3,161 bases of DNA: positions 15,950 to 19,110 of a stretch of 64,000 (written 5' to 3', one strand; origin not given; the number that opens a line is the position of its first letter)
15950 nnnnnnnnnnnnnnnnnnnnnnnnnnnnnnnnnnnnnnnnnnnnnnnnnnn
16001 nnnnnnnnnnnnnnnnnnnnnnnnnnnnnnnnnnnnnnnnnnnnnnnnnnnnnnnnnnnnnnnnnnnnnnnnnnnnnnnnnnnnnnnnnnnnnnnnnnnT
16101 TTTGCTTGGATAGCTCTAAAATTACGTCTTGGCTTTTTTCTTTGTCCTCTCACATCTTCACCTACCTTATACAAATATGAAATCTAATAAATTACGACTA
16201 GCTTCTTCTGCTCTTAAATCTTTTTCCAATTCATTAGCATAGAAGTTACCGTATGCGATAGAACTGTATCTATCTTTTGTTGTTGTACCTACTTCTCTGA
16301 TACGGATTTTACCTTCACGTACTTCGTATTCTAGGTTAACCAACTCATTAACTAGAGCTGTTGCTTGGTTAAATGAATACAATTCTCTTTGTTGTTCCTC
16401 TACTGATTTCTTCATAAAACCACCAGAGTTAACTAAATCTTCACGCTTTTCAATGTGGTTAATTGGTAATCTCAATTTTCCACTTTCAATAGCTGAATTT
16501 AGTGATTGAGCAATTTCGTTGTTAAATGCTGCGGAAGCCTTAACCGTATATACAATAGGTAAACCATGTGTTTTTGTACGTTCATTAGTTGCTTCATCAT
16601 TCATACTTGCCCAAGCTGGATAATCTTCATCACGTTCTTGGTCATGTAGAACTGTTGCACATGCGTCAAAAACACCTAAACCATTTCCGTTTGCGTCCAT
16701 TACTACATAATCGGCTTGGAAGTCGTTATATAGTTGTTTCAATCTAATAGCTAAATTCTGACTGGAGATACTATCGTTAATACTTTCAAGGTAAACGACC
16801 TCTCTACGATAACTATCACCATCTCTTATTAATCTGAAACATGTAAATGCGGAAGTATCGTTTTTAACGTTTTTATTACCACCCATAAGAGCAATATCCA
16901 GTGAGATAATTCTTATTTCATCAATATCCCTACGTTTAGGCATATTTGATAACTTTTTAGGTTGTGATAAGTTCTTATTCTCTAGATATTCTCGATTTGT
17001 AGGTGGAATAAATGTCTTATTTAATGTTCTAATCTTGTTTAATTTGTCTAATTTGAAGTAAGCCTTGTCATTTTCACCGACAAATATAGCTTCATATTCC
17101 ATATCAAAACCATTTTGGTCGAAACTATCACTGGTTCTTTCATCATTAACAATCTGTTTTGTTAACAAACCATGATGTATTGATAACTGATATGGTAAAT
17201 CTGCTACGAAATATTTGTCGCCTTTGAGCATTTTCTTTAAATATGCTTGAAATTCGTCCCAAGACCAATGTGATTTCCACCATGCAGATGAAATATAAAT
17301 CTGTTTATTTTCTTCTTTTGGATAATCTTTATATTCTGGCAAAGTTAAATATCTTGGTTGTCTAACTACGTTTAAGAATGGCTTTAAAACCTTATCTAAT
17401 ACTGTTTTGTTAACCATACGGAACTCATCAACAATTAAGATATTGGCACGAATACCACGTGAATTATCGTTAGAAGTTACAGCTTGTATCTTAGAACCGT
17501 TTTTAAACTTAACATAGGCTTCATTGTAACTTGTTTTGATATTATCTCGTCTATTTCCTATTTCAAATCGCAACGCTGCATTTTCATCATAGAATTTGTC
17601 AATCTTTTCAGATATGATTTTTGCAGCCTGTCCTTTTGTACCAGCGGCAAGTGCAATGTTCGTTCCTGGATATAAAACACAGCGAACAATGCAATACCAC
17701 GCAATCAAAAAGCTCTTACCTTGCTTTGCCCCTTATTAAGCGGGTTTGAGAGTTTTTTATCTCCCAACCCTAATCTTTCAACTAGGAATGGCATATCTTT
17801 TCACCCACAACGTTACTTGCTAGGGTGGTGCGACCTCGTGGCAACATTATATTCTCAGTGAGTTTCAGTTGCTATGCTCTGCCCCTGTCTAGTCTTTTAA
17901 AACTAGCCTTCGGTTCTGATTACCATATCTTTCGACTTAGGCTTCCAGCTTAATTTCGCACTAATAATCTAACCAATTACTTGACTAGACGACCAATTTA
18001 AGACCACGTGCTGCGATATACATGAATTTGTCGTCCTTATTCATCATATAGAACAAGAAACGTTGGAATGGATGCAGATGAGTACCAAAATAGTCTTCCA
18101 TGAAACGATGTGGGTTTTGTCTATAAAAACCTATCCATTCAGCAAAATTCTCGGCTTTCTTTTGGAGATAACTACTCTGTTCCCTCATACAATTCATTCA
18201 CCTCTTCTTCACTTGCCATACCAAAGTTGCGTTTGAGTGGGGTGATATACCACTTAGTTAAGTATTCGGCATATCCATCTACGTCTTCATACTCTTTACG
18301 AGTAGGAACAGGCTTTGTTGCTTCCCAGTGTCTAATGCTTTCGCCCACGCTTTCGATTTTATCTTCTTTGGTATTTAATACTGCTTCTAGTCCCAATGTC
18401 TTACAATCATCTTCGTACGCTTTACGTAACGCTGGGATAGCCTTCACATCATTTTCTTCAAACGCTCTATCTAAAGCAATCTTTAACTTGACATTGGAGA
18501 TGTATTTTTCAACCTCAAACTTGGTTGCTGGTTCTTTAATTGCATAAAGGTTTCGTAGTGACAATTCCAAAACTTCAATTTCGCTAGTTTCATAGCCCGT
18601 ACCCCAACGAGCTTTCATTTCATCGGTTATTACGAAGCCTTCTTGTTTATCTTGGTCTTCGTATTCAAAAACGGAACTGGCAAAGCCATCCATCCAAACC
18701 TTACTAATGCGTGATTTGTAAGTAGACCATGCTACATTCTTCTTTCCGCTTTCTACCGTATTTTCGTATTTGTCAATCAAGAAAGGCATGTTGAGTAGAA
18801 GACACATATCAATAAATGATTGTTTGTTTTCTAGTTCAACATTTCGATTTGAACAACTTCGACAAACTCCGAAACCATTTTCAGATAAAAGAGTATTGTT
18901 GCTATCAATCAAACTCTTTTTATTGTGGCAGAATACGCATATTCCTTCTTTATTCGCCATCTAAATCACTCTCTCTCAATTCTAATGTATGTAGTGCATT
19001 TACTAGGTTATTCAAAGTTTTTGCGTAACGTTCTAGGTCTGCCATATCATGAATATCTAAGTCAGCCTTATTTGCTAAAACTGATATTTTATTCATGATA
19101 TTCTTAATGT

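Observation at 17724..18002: Terminase large subunit gene split by a ~280-nt group-I-like intron exactly within the Walker A motif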

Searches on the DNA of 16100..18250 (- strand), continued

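Call 32: get_annotated_region(hit=H51, flank=1500)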
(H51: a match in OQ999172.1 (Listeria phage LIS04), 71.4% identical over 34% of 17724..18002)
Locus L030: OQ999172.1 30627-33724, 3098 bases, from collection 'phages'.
description: Listeria phage LIS04, complete genome.
organism: Listeria phage LIS04 (NCBI taxid 3058626)
taxonomy: Viruses; Duplodnaviria; Heunggongvirae; Uroviricota; Caudoviricetes; Thornevirus; Thornevirus SP15
host: Listeria innocua ATCC 51742; source: paddy soil; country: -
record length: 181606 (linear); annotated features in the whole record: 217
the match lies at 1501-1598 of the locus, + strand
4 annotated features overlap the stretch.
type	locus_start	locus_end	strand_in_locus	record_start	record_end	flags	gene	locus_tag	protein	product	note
CDS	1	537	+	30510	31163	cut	-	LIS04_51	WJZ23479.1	intein splicing region protein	-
CDS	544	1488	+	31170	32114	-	-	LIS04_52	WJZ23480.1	endonuclease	-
CDS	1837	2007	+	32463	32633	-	-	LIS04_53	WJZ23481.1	hedgehog/intein (Hint) domain protein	-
CDS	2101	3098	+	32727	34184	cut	-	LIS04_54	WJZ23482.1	putative terminase large subunit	-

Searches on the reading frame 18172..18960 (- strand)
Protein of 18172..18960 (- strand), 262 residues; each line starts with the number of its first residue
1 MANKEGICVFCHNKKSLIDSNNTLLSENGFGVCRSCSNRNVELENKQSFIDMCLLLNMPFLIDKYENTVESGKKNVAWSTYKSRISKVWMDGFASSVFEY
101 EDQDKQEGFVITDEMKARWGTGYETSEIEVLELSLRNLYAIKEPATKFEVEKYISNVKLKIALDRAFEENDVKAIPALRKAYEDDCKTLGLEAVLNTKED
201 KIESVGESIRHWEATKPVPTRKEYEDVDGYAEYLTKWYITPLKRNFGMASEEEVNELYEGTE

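Call 25: find_encoding_contigs(protein=window:18172-18960:-, flank=3000, max_places=8)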
Protein window:18172-18960:- (262 aa): 21 contigs read that carry it; 8 places shown.
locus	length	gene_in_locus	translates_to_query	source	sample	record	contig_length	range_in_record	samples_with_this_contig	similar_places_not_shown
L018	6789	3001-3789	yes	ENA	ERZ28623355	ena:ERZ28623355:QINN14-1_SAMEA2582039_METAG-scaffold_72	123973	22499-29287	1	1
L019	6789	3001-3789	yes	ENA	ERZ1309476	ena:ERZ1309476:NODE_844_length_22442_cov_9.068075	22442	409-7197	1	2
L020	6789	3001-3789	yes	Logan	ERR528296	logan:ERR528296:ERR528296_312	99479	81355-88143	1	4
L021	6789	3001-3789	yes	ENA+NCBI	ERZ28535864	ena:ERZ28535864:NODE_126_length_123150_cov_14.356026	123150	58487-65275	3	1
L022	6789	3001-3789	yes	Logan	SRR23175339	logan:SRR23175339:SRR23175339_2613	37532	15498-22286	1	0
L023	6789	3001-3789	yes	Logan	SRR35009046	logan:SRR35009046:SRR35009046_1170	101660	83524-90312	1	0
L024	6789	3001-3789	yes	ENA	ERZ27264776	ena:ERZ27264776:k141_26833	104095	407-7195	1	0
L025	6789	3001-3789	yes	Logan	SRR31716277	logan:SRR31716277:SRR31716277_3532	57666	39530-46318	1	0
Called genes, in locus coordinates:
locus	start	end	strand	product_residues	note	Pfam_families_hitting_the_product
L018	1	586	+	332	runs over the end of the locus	-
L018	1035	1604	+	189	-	-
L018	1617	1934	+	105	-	-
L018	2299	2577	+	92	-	PF00216:Bac_DNA_binding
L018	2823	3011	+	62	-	-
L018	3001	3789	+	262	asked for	PF27269:YonG_N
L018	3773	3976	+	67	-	-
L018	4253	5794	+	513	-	-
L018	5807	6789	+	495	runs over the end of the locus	-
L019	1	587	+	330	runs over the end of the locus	?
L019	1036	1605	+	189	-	-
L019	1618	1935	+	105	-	-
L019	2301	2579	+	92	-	PF00216:Bac_DNA_binding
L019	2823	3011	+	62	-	-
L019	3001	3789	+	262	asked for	PF27269:YonG_N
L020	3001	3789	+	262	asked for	PF27269:YonG_N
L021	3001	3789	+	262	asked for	PF27269:YonG_N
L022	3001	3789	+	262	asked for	PF27269:YonG_N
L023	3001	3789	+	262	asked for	PF27269:YonG_N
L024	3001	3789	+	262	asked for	PF27269:YonG_N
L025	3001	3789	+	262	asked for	PF27269:YonG_N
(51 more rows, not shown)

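Call 41: search_protein_families(library=pfam, proteins=[window:18172-18960:-], max_evalue=0.1)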
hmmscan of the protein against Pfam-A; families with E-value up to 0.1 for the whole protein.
window:18172-18960:- (262 aa): 2 families
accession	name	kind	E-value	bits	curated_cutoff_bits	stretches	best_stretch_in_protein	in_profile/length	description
PF08633.15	Rox3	-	0.033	14.9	25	0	175-198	34-57/204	Rox3 mediator complex subunit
PF09699.15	Paired_CXXCH_1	-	0.093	12.9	20.6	0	4-36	5-35/41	Doubled CXXCH motif (Paired_CXXCH_1)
